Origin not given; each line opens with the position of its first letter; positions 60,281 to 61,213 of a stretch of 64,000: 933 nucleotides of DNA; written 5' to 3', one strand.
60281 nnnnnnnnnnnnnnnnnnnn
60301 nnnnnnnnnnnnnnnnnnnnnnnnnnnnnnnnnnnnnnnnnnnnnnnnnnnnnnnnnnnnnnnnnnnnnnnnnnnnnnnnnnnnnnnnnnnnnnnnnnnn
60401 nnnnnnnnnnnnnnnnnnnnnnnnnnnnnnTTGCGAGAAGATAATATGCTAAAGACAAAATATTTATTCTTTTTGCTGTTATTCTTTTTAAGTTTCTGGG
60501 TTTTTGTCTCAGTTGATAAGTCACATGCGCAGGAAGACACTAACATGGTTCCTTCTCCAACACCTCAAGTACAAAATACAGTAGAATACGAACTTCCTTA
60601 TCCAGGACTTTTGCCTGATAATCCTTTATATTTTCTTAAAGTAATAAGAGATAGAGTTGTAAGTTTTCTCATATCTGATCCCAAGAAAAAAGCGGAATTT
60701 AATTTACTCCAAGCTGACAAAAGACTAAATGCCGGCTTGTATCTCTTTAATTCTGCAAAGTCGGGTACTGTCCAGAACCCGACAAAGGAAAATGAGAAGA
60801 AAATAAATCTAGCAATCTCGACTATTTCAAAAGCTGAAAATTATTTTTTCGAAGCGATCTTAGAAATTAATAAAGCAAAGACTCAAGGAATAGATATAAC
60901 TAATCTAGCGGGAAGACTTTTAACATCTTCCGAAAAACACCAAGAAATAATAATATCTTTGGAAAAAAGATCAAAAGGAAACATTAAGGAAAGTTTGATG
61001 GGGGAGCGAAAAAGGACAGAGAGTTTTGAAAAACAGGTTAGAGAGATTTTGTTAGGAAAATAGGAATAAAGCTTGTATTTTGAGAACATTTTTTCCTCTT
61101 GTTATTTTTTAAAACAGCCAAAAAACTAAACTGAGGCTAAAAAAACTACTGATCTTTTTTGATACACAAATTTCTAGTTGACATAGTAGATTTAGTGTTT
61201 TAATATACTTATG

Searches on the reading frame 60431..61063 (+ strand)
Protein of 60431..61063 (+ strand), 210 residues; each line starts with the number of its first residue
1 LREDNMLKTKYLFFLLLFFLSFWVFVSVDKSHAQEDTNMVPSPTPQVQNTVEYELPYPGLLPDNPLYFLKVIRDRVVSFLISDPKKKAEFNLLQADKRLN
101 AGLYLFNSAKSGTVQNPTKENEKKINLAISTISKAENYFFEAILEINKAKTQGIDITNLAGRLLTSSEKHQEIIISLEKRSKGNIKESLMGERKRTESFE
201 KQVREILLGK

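Call 76: search_protein_families(library=pfam, proteins=[window:60431-61063:+], max_evalue=0.0001)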
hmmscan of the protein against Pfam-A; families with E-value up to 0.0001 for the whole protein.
window:60431-61063:+ (210 aa): 1 family
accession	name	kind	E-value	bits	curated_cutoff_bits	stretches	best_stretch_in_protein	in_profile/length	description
PF18915.5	DUF5667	-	2.9e-09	37.7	27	1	59-155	1-77/99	Domain of unknown function (DUF5667)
